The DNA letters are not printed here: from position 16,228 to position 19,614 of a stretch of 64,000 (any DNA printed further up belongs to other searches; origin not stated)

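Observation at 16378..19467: Single 1029 aa polypeptide fusing an O-antigen-ligase/Wzy-like domain to a PMT/ArnT-like GT-C glycosyltransferase plus a coiled-coil tail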

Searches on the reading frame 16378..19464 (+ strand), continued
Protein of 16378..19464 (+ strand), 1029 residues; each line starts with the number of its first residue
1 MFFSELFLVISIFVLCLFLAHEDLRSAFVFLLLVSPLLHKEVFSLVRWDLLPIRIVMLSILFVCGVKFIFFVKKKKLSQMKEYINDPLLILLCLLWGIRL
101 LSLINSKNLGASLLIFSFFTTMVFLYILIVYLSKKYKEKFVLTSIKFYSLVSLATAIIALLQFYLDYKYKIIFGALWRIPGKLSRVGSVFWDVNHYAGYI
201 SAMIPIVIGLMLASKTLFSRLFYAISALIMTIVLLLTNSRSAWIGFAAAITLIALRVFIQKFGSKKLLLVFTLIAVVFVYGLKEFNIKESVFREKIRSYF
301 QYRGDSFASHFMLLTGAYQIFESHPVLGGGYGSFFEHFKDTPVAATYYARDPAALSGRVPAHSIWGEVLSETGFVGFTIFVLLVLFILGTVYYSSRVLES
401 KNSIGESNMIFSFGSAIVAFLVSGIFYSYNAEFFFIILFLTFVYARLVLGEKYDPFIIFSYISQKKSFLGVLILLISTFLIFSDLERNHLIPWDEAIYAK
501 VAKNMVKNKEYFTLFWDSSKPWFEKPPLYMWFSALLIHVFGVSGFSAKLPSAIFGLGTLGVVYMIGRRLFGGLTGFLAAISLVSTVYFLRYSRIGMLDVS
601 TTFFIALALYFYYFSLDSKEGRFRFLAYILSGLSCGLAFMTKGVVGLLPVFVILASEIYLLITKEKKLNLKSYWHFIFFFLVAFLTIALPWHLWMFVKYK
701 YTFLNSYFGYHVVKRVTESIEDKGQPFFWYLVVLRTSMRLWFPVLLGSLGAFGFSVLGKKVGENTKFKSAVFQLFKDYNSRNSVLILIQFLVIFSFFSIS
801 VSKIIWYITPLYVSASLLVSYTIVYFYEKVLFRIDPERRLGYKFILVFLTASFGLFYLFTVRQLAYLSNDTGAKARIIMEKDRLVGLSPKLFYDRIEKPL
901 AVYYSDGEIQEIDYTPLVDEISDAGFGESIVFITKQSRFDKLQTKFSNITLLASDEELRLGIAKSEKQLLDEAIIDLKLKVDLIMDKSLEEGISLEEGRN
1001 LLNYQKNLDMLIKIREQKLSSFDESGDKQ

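Call 40: find_homologous_proteins(query=L065:9983-13051:+)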
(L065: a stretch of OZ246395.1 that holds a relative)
Query L065:9983-13051:+ (1023 aa): 184 proteins with E <= 0.001 among 8000 candidates; the best 120 are listed.
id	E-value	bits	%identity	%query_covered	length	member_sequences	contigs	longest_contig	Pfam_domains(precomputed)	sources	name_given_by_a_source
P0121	0.0e+0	2295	100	100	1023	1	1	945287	PF02366.25,PF03901.24,PF13231.13,PF04932.21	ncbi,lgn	-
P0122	0.0e+0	1910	81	99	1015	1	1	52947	PF02366.25,PF13231.13,PF04932.21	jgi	jgi:4-amino-4-deoxy-L-arabinose transferase-like glycosyltransferase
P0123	0.0e+0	1774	74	99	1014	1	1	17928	PF02366.25,PF13231.13,PF04932.21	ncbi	-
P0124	0.0e+0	1737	73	99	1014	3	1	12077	PF02366.25,PF13231.13,PF04932.21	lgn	-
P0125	0.0e+0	1691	71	99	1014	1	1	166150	PF02366.25,PF13231.13,PF04932.21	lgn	-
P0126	0.0e+0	1613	68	99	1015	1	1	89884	PF02366.25,PF03901.24,PF13231.13,PF04932.21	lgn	-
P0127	0.0e+0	1221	54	99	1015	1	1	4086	PF02366.25,PF13231.13,PF04932.21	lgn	-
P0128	0.0e+0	1179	53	98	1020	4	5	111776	PF02366.25,PF13231.13,PF04932.21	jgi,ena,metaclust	metaclust:\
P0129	0.0e+0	1175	53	99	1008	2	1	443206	PF02366.25,PF13231.13,PF04932.21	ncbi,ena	-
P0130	0.0e+0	1167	53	98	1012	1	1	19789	PF02366.25,PF13231.13,PF04932.21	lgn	-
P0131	0.0e+0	1167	53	99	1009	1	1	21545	PF02366.25,PF13231.13,PF04932.21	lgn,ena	-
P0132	0.0e+0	1164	51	99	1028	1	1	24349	PF02366.25,PF13231.13,PF04932.21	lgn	-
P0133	0.0e+0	1161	53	98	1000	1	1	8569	PF02366.25,PF13231.13,PF04932.21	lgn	-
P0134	0.0e+0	1156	53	98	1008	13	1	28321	PF02366.25,PF13231.13,PF04932.21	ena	-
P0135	0.0e+0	1130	50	99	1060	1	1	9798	PF02366.25,PF13231.13,PF04932.21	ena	-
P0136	0.0e+0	1121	52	98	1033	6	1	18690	PF02366.25,PF03901.24,PF13231.13,PF04932.21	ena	-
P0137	0.0e+0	1102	50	99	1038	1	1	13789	PF02366.25,PF13231.13,PF04932.21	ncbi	-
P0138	0.0e+0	1093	51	98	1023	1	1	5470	PF02366.25,PF13231.13,PF04932.21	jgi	-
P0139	0.0e+0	1088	50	97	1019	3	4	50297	PF02366.25,PF13231.13,PF04932.21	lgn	-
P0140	0.0e+0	1085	49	99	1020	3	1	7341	PF02366.25,PF13231.13,PF04932.21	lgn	-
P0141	0.0e+0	1080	49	99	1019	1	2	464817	PF02366.25,PF13231.13,PF04932.21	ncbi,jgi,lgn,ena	jgi:4-amino-4-deoxy-L-arabinose transferase-like glycosyltransferase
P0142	0.0e+0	1075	49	99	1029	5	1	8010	PF02366.25,PF13231.13,PF04932.21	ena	-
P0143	0.0e+0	1075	50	98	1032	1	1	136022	PF02366.25,PF13231.13,PF04932.21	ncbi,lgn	-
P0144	0.0e+0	1060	47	99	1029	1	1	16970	PF02366.25,PF13231.13,PF04932.21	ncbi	-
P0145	0.0e+0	1044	47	99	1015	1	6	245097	PF02366.25,PF13231.13,PF04932.21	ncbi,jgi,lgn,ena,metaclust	jgi:4-amino-4-deoxy-L-arabinose transferase-like glycosyltransferase|metaclust:\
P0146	4.3e-287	973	46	97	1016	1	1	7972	PF02366.25,PF03901.24,PF13231.13,PF04932.21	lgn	-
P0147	3.4e-267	908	42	98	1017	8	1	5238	PF02366.25,PF13231.13,PF04932.21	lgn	-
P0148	8.0e-262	890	43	98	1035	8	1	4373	PF02366.25,PF13231.13,PF04932.21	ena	-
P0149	5.1e-238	811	40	98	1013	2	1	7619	PF02366.25,PF13231.13,PF04932.21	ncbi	ncbi:MAG: glycosyltransferase family 39 protein, partial [Candidatus Woesearchaeota archaeon]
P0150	2.5e-233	795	41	97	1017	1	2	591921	PF13231.13,PF04932.21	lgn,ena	-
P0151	9.4e-229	780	38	97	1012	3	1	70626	PF02366.25,PF13231.13,PF04932.21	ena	-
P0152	1.3e-227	777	39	99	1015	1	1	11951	PF02366.25,PF13231.13,PF04932.21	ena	-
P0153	1.6e-193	664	40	89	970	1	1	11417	PF02366.25,PF13231.13,PF04932.21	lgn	-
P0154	9.2e-188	645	39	89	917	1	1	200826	PF02366.25,PF13231.13,PF04932.21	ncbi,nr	ncbi:MAG: glycosyltransferase family 39 protein, partial [candidate division WWE3 bacterium]|nr:glyc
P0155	2.8e-187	643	37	99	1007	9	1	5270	PF02366.25,PF13231.13,PF04932.21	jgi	-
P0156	3.3e-185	636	35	98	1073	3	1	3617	PF02366.25,PF13231.13,PF04932.21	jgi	-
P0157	4.3e-180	619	38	88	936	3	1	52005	PF02366.25,PF13231.13,PF04932.21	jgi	-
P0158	5.7e-178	612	37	96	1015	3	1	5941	PF02366.25,PF13231.13,PF04932.21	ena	-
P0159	1.6e-171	591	35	96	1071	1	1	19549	PF02366.25,PF13231.13,PF04932.21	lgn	-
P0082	6.5e-164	566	35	91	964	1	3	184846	PF02366.25,PF13231.13,PF04932.21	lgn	-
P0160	8.5e-159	549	36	87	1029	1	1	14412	PF02366.25,PF13231.13,PF04932.21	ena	-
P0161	2.1e-158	547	35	89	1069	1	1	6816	PF02366.25,PF13231.13,PF04932.21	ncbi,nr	ncbi:glycosyltransferase family 39 protein [Patescibacteria group bacterium]|nr:glycosyltransferase 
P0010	2.2e-157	544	33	98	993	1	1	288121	PF02366.25,PF13231.13,PF04932.21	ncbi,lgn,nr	ncbi:glycosyltransferase family 39 protein [Patescibacteria group bacterium]|nr:glycosyltransferase 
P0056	5.4e-157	543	34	98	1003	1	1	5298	PF02366.25,PF13231.13,PF04932.21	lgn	-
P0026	7.7e-157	542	33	98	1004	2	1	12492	PF02366.25,PF13231.13,PF04932.21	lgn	-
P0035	8.9e-157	542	35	89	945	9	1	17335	PF02366.25,PF13231.13,PF04932.21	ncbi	-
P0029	9.1e-157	542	35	91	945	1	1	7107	PF02366.25,PF13231.13,PF04932.21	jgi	-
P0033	6.1e-156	539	34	97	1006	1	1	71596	PF02366.25,PF13231.13,PF04932.21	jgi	jgi:4-amino-4-deoxy-L-arabinose transferase-like glycosyltransferase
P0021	7.2e-156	539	33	98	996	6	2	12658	PF02366.25,PF13231.13,PF04932.21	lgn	-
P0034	2.1e-155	537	35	95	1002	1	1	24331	PF02366.25,PF13231.13,PF04932.21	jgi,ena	-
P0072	2.7e-155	537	34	93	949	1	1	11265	PF02366.25,PF13231.13,PF04932.21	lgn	-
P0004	2.8e-155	537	33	96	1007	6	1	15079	PF02366.25,PF13231.13,PF04932.21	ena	-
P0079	6.6e-155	536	34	88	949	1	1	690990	PF02366.25,PF13231.13,PF04932.21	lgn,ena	-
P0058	1.0e-154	535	35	92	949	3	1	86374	PF02366.25,PF13231.13,PF04932.21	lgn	-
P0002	2.0e-154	534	33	95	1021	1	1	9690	PF02366.25,PF13231.13,PF04932.21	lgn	-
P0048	2.5e-154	534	35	85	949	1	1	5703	PF02366.25,PF13231.13,PF04932.21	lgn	-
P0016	4.6e-154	533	32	92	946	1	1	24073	PF02366.25,PF13231.13,PF04932.21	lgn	-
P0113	1.4e-153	531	32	99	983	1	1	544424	PF02366.25,PF13231.13,PF04932.21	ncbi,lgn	-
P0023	1.4e-153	531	34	94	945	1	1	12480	PF02366.25,PF13231.13,PF04932.21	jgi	-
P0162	2.0e-153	531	35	89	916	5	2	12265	PF02366.25,PF13231.13,PF04932.21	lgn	-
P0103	2.9e-153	530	35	88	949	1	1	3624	PF02366.25,PF13231.13,PF04932.21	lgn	-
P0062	4.0e-153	530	34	92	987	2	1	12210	PF02366.25,PF13231.13,PF04932.21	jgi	-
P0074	6.6e-153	529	32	98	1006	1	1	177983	PF02366.25,PF13231.13,PF04932.21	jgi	jgi:4-amino-4-deoxy-L-arabinose transferase-like glycosyltransferase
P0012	8.1e-153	529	33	99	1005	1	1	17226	PF02366.25,PF13231.13,PF04932.21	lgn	-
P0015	4.0e-152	527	34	95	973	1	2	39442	PF02366.25,PF13231.13,PF04932.21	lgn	-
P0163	1.5e-151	525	31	98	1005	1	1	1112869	PF02366.25,PF13231.13,PF04932.21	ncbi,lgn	ncbi:MAG: glycosyltransferase family 39 protein [Patescibacteria group bacterium]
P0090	1.6e-151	525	34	92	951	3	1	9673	PF02366.25,PF13231.13,PF04932.21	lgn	-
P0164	2.7e-151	524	34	92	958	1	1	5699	PF02366.25,PF13231.13,PF04932.21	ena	-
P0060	3.0e-151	524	36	86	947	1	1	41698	PF02366.25,PF13231.13,PF04932.21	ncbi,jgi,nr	ncbi:glycosyltransferase family 39 protein [Patescibacteria group bacterium]|nr:glycosyltransferase 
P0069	5.1e-151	523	34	93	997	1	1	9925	PF02366.25,PF13231.13,PF04932.21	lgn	-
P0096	8.0e-151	522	32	98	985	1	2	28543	PF02366.25,PF03901.24,PF13231.13,PF04932.21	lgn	-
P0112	1.0e-150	522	34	92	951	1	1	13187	PF02366.25,PF13231.13,PF04932.21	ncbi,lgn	ncbi:MAG: glycosyltransferase family 39 protein [Patescibacteria group bacterium]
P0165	1.8e-150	521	34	94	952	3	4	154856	PF02366.25,PF13231.13,PF04932.21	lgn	-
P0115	2.0e-150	521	34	96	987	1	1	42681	PF02366.25,PF13231.13,PF04932.21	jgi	jgi:4-amino-4-deoxy-L-arabinose transferase-like glycosyltransferase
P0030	2.7e-150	521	33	91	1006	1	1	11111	PF02366.25,PF13231.13,PF04932.21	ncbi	-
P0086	4.4e-150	520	35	88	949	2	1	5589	PF02366.25,PF13231.13,PF04932.21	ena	-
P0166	5.1e-150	520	35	89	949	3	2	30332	PF02366.25,PF13231.13,PF04932.21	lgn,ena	-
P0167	6.5e-150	519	33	89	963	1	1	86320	PF02366.25,PF13231.13,PF04932.21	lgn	-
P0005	1.3e-149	518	33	96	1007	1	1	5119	PF02366.25,PF13231.13,PF04932.21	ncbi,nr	ncbi:glycosyltransferase family 39 protein [candidate division WWE3 bacterium]|nr:glycosyltransferas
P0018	1.8e-149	518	34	93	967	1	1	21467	PF02366.25,PF13231.13,PF04932.21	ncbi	-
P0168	6.7e-149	516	34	93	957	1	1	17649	PF02366.25,PF13231.13,PF04932.21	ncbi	-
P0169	1.1e-148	515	34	88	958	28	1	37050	PF02366.25,PF13231.13,PF04932.21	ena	-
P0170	6.9e-148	513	35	89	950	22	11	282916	PF02366.25,PF13231.13,PF04932.21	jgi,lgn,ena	-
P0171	1.5e-147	512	34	97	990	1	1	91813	PF02366.25,PF13231.13,PF04932.21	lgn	-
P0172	1.7e-147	511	34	90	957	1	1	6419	PF13231.13,PF04932.21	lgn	-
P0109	2.6e-147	511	33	90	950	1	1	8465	PF02366.25,PF13231.13,PF04932.21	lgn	-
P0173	3.6e-147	510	32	98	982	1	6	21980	PF02366.25,PF13231.13,PF04932.21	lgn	-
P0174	5.8e-147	510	32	95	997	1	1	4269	PF02366.25,PF13231.13,PF04932.21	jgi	-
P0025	9.8e-147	509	34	85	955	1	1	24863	PF02366.25,PF13231.13,PF04932.21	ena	-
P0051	1.1e-146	509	32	96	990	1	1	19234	PF02366.25,PF13231.13,PF04932.21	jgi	jgi:4-amino-4-deoxy-L-arabinose transferase-like glycosyltransferase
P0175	3.2e-146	507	33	94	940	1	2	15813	PF13231.13,PF04932.21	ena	-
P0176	6.4e-146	506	31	99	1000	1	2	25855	PF02366.25,PF03901.24,PF13231.13,PF04932.21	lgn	-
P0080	1.2e-145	505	33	97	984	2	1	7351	PF02366.25,PF13231.13,PF04932.21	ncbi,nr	ncbi:glycosyltransferase family 39 protein [Patescibacteria group bacterium]|nr:glycosyltransferase 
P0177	1.8e-145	505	34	98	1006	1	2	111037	PF02366.25,PF13231.13,PF04932.21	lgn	-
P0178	6.5e-145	503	36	85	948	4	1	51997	PF02366.25,PF13231.13,PF04932.21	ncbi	-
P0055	1.4e-144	502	33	98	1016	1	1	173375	PF02366.25,PF13231.13,PF04932.21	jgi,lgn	-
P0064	1.9e-144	501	33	89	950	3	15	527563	PF02366.25,PF13231.13,PF04932.21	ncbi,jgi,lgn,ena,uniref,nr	ncbi:hypothetical protein A3F07_00980 [candidate division WWE3 bacterium RIFCSPHIGHO2_12_FULL_38_15]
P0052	2.1e-144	501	32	93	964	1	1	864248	PF02366.25,PF13231.13,PF04932.21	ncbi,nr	ncbi:phospholipid carrier-dependent glycosyltransferase [candidate division WWE3 bacterium]|nr:phosp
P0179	2.6e-144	501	32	93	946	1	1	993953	PF02366.25,PF13231.13,PF04932.21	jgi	jgi:hypothetical protein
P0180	5.5e-144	500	36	82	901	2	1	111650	PF02366.25,PF13231.13,PF04932.21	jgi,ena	-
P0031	5.8e-144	500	32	88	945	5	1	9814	PF02366.25,PF13231.13,PF04932.21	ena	-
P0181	9.5e-144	499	33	93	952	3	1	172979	PF02366.25,PF13231.13,PF04932.21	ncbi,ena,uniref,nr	ncbi:hypothetical protein A2619_04740 [candidate division WWE3 bacterium RIFOXYD1_FULL_39_9]|uniref:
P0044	1.0e-143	499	34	93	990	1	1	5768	PF02366.25,PF13231.13,PF04932.21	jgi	jgi:4-amino-4-deoxy-L-arabinose transferase-like glycosyltransferase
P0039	1.1e-143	499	33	88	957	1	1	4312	PF02366.25,PF13231.13,PF04932.21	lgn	-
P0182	1.5e-143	498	33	90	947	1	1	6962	PF02366.25,PF13231.13,PF04932.21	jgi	jgi:hypothetical protein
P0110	1.8e-143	498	34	91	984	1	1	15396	PF02366.25,PF13231.13,PF04932.21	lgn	-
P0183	2.8e-143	497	32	93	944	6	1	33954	PF02366.25,PF13231.13,PF04932.21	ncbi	-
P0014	6.4e-143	496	32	96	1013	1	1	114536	PF02366.25,PF13231.13,PF04932.21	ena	-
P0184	1.5e-142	495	33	96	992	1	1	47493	PF02366.25,PF13231.13,PF04932.21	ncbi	-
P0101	1.7e-142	495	32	98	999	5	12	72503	PF02366.25,PF13231.13,PF04932.21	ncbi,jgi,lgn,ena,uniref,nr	ncbi:MAG: Glycosyl transferase family 39 [candidate division WWE3 bacterium GW2011_GWA1_46_21]|unire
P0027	2.5e-142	494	33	89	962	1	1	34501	PF02366.25,PF13231.13,PF04932.21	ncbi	-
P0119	3.4e-142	494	32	97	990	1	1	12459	PF02366.25,PF13231.13,PF04932.21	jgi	jgi:4-amino-4-deoxy-L-arabinose transferase-like glycosyltransferase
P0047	3.5e-142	494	32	88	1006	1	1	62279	PF02366.25,PF13231.13,PF04932.21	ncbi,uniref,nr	ncbi:phospholipid carrier-dependent glycosyltransferase [candidate division WWE3 bacterium]|uniref:P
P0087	5.5e-142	493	35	87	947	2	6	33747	PF02366.25,PF13231.13,PF04932.21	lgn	-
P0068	5.7e-142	493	35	83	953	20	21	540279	PF02366.25,PF13231.13,PF04932.21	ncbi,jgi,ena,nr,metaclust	ncbi:hypothetical protein A2473_01120 [candidate division WWE3 bacterium RIFOXYC2_FULL_42_13]|nr:MAG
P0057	6.0e-142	493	31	98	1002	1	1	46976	PF02366.25,PF13231.13,PF04932.21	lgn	-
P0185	1.2e-141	492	33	92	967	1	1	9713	PF02366.25,PF13231.13,PF04932.21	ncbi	-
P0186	1.5e-141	492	34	90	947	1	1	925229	PF02366.25,PF13231.13,PF04932.21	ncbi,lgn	-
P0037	2.1e-141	491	33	89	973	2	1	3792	PF02366.25,PF13231.13,PF04932.21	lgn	-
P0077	4.2e-141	490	33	85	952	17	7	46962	PF02366.25,PF13231.13,PF04932.21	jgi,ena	-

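Call 61: search_protein_families(library=pfam, alignment_id=A4, max_evalue=0.00001)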
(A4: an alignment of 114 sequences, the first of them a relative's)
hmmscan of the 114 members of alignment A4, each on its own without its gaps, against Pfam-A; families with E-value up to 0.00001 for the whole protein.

A. member 1, L002:14258-15220:+ (321 aa): 4 families
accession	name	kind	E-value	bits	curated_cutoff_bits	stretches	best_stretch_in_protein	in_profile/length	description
PF00535.33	Glycos_transf_2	-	4.5e-17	62.9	23.3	1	3-125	1-125/168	Glycosyl transferase family 2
PF10111.15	Glyco_tranf_2_2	-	2.7e-08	34.1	27.3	1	10-209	8-230/276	Glycosyltransferase like family 2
PF13632.12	Glyco_trans_2_3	-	5e-08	33.4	27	1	82-257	2-182/198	Glycosyl transferase family group 2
PF13641.12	Glyco_tranf_2_3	-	3.7e-06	27.6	27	0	4-209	5-215/230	Glycosyltransferase like family 2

B. families by the number of members that match (of 114 scanned): 34 families (the first 25 are shown)
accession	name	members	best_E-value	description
PF00534.26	Glycos_transf_1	63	5.6e-37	Glycosyl transferases group 1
PF13692.12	Glyco_trans_1_4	63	1e-29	Glycosyl transferases group 1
PF13439.12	Glyco_transf_4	43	4.6e-16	Glycosyltransferase Family 4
PF13524.12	Glyco_trans_1_2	17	6.5e-11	Glycosyl transferase-like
PF20706.3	GT4-conflict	16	5.1e-11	Family 4 Glycosyltransferase in conflict systems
PF00535.33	Glycos_transf_2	11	8.5e-27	Glycosyl transferase family 2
PF13641.12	Glyco_tranf_2_3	10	1.4e-15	Glycosyltransferase like family 2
PF01370.27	Epimerase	8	5.5e-63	NAD dependent epimerase/dehydratase family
PF16363.11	GDP_Man_Dehyd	7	3.5e-75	GDP-mannose 4,6 dehydratase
PF04321.23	RmlD_sub_bind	7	6.2e-58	RmlD substrate binding domain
PF01073.25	3Beta_HSD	6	1.6e-25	3-beta hydroxysteroid dehydrogenase/isomerase family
PF13632.12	Glyco_trans_2_3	5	3e-11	Glycosyl transferase family group 2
PF10111.15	Glyco_tranf_2_2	5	2.7e-08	Glycosyltransferase like family 2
PF13712.12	Glyco_tranf_2_5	5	2.7e-08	Glycosyltransferase like family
PF00908.23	dTDP_sugar_isom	4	8.3e-59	dTDP-4-dehydrorhamnose 3,5-epimerase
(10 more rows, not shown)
